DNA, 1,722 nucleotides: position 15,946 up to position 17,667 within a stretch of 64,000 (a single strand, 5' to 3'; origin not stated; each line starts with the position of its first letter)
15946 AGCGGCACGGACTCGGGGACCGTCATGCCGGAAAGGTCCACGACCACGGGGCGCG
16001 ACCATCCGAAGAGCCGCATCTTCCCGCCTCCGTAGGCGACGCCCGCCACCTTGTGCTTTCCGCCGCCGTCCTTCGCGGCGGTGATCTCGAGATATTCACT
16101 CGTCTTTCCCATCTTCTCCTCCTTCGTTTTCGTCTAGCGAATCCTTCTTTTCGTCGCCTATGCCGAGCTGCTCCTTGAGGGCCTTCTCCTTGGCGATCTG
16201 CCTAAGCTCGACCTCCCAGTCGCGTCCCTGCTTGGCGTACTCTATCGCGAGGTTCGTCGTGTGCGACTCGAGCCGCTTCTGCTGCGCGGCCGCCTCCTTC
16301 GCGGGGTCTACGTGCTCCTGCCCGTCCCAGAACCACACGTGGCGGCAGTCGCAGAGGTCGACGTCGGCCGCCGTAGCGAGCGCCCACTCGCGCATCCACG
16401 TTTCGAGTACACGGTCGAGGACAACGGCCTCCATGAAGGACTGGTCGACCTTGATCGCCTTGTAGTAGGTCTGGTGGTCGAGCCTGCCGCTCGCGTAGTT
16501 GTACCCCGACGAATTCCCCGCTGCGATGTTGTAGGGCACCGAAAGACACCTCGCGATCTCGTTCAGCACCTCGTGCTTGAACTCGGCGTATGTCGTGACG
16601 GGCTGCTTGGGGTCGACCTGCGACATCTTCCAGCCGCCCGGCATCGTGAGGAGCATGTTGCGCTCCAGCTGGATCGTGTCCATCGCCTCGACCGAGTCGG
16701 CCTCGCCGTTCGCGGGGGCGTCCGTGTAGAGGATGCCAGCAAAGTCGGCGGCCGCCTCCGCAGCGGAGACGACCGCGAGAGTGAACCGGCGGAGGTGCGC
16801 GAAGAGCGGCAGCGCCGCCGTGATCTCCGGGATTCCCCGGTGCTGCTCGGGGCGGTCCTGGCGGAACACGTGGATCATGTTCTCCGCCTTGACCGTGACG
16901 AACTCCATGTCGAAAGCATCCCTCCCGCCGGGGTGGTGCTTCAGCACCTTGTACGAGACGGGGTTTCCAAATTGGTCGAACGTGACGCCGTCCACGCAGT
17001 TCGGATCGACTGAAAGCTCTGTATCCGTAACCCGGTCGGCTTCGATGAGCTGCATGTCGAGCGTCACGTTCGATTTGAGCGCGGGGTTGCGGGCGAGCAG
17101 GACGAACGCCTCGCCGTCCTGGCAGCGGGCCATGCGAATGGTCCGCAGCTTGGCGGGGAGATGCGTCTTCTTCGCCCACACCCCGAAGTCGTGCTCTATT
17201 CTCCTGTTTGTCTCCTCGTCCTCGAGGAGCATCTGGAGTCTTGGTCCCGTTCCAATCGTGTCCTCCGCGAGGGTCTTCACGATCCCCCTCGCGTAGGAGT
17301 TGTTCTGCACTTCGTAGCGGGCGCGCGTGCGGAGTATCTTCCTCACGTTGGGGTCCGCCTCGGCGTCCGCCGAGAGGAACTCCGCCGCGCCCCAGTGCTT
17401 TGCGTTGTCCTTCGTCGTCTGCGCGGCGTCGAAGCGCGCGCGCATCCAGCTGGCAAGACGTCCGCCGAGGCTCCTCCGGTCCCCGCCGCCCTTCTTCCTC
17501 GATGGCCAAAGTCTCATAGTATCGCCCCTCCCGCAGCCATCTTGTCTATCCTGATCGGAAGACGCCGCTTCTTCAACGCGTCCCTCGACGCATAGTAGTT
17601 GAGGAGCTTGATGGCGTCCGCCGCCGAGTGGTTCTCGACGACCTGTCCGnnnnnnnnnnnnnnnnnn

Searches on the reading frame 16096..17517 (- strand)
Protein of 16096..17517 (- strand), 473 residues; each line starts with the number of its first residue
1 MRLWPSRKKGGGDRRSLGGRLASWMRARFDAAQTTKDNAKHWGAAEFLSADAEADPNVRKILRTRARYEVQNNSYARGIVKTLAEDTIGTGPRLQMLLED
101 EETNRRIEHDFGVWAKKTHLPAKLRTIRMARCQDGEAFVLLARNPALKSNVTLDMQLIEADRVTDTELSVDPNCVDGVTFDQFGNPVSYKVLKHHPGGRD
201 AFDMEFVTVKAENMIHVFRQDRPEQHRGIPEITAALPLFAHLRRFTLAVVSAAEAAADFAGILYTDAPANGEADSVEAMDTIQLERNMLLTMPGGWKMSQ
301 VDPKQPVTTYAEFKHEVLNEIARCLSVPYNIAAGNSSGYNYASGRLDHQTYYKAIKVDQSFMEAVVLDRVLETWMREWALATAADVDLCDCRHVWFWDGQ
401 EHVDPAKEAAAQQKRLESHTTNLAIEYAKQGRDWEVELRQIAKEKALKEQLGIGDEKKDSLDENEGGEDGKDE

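Call 64: search_protein_families(library=phrogs, proteins=[window:16096-17517:-], max_evalue=0.00001)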
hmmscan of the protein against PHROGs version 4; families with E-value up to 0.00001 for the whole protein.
window:16096-17517:- (473 aa): 2 families
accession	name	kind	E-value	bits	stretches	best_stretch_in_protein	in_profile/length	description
phrog_21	-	head and packaging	9.5e-60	203.5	1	24-464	37-513/1362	portal protein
phrog_537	-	head and packaging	3.2e-17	63.5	1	276-469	20-220/233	portal protein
